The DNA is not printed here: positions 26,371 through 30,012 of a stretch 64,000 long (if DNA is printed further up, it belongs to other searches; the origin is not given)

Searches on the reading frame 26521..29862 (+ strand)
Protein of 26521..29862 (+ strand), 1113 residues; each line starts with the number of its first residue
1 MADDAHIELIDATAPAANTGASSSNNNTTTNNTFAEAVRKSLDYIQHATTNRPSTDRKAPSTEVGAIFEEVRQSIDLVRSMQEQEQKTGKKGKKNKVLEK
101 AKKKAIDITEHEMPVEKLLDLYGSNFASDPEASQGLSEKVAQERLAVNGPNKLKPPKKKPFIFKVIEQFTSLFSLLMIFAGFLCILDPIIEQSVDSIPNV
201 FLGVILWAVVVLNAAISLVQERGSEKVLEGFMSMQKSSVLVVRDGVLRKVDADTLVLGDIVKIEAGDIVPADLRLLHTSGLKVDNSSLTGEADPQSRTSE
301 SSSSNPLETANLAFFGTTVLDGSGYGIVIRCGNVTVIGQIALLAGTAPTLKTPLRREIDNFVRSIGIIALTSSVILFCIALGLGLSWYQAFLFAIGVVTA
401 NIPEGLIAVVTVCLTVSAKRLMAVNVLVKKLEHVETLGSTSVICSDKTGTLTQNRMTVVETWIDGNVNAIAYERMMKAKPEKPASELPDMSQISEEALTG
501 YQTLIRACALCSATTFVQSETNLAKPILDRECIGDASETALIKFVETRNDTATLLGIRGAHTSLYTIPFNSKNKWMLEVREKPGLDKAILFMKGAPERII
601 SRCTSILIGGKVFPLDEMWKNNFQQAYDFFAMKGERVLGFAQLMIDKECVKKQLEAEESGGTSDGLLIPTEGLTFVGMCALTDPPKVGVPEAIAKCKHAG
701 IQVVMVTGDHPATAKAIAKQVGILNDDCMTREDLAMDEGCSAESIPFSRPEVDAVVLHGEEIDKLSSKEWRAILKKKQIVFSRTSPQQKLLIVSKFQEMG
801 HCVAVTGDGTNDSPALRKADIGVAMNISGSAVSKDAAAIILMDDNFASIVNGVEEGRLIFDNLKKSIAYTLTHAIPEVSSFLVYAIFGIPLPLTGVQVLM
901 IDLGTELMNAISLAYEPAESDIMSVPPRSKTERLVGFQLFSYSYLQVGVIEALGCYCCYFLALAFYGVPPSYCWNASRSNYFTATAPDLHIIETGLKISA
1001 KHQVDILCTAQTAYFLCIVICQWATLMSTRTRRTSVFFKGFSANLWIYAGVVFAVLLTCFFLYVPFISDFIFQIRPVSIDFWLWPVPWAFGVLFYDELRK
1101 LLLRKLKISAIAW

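Call 7: search_protein_families(library=pfam, proteins=[window:26521-29862:+])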
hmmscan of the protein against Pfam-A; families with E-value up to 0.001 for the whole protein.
window:26521-29862:+ (1113 aa): 6 families
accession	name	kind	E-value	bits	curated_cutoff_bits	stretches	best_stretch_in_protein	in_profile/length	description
PF00122.25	E1-E2_ATPase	-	2.7e-42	144.8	28.1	1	233-422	1-179/181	E1-E2 ATPase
PF00689.26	Cation_ATPase_C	-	1.4e-40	139.4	27.3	1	890-1102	1-175/175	Cation transporting ATPase, C-terminus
PF13246.12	Cation_ATPase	-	4.7e-20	71.8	21.7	1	509-606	1-91/91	Cation transport ATPase (P-type)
PF00702.32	Hydrolase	-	2.7e-16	61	26.4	1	442-820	3-191/191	haloacid dehalogenase-like hydrolase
PF00690.31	Cation_ATPase_N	-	9.3e-15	54.5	20.4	1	110-184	1-69/69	Cation transporter/ATPase, N-terminus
PF08282.18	Hydrolase_3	-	0.00027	21.2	20.9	0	803-847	206-249/255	haloacid dehalogenase-like hydrolase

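Call 11: find_encoding_contigs(protein=window:26521-29862:+, flank=10000, max_places=4)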
Protein window:26521-29862:+ (1113 aa): no gene with exactly this product is on record in the collection.

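Call 19: find_homologous_proteins(query=window:26521-29862:+, max_evalue=1e-50)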
Query window:26521-29862:+ (1113 aa): 7850 proteins with E <= 1e-50 among 8000 candidates; the best 120 are listed.
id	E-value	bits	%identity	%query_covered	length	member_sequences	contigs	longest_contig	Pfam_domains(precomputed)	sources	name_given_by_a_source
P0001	0.0e+0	2218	88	100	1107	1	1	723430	PF00702.33,PF13246.13,PF00689.27,PF00690.32,PF00122.26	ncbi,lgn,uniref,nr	ncbi:hypothetical protein FDP41_003312 [Naegleria fowleri]|uniref:Cation-transporting P-type ATPase 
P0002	0.0e+0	1511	42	90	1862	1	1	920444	PF00702.33,PF13246.13,PF00689.27,PF08282.19,PF00690.32,PF00122.26,PF12710.14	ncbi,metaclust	ncbi:sodium/potassium-transporting ATPase subunit alpha-2 precursor, partial [Camelus ferus]|metaclu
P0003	0.0e+0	1510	63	97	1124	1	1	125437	PF00702.33,PF13246.13,PF00689.27,PF00690.32,PF00122.26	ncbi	ncbi:hypothetical protein ABK040_005067 [Willaertia magna]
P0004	0.0e+0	1481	61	99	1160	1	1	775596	PF00702.33,PF13246.13,PF00689.27,PF00690.32,PF00122.26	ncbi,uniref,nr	ncbi:hypothetical protein C9374_014047 [Naegleria lovaniensis]|uniref:Cation-transporting P-type ATP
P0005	0.0e+0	1450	62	91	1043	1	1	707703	PF00702.33,PF13246.13,PF00689.27,PF08282.19,PF00690.32,PF00122.26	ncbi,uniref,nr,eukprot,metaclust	ncbi:predicted protein [Naegleria gruberi]|uniref:Sodium/potassium-transporting ATPase subunit alpha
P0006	0.0e+0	1360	63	86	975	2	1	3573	PF00702.33,PF13246.13,PF00689.27,PF08282.19,PF00122.26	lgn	-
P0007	0.0e+0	1259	54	95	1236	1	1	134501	PF00702.33,PF13246.13,PF00689.27,PF00122.26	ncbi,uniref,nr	ncbi:hypothetical protein C9374_012266 [Naegleria lovaniensis]|uniref:Cation-transporting P-type ATP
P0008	0.0e+0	1127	51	94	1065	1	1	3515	PF00702.33,PF13246.13,PF00689.27,PF00690.32,PF00122.26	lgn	-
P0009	0.0e+0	1126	51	95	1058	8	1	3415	PF00702.33,PF13246.13,PF00689.27,PF00690.32,PF00122.26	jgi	-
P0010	0.0e+0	1083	52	87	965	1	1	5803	PF00702.33,PF13246.13,PF00689.27,PF08282.19,PF00690.32,PF00122.26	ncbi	-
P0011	0.0e+0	1082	49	96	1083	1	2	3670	PF00702.33,PF13246.13,PF00689.27,PF08282.19,PF00690.32,PF00122.26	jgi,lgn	-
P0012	0.0e+0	1042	47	96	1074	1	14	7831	PF00702.33,PF13246.13,PF00689.27,PF00690.32,PF00122.26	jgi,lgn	jgi:sodium/potassium-transporting ATPase subunit alpha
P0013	0.0e+0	1016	63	67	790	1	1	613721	PF00702.33,PF13246.13,PF00690.32,PF00122.26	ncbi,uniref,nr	ncbi:hypothetical protein C9374_006037 [Naegleria lovaniensis]|uniref:Cation-transporting P-type ATP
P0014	2.7e-254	865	43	97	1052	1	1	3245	PF00702.33,PF13246.13,PF00689.27,PF08282.19,PF00690.32,PF00122.26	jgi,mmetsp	mmetsp:Transcript_30058/g.42255 ORF Transcript_30058/g.42255 Transcript_30058/m.42255 type:complete 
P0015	3.6e-254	864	45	92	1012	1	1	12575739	PF00702.33,PF13246.13,PF00689.27,PF08282.19,PF00690.32,PF00122.26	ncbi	ncbi:Potassium-transporting ATPase alpha chain 2 [Acanthocheilonema viteae]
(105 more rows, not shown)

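Call 24: find_encoding_contigs(protein=P0001, flank=10000, max_places=3)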
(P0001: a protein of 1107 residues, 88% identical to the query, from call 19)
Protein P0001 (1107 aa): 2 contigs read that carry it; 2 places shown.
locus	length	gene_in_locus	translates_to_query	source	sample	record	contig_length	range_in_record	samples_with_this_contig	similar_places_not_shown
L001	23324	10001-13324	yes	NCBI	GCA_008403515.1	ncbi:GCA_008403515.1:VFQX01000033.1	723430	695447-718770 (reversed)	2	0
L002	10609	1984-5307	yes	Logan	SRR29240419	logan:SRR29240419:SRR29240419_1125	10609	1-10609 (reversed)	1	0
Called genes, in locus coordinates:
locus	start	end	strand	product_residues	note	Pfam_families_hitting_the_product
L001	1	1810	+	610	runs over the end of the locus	PF00078:RVT_1 (weak), PF00075:RNase_H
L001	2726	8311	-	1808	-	PF25474:TPR_TmcB, PF13426:PAS_9, PF00211:Guanylate_cyc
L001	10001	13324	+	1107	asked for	PF00690:Cation_ATPase_N, PF00122:E1-E2_ATPase, PF00702:Hydrolase, PF13246:Cation_ATPase, PF00689:Cation_ATPase_C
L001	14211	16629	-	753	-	PF00172:Zn_clus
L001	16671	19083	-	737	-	-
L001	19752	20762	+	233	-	PF05184:SapB_1 (weak)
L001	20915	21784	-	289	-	PF00581:Rhodanese (weak)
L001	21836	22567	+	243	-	PF08265:YL1_C (weak)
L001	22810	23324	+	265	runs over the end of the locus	-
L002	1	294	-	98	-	?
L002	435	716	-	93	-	-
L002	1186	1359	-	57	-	-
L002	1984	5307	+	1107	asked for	PF00690:Cation_ATPase_N, PF00122:E1-E2_ATPase, PF00702:Hydrolase, PF13246:Cation_ATPase, PF00689:Cation_ATPase_C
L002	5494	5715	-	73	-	-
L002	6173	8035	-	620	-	-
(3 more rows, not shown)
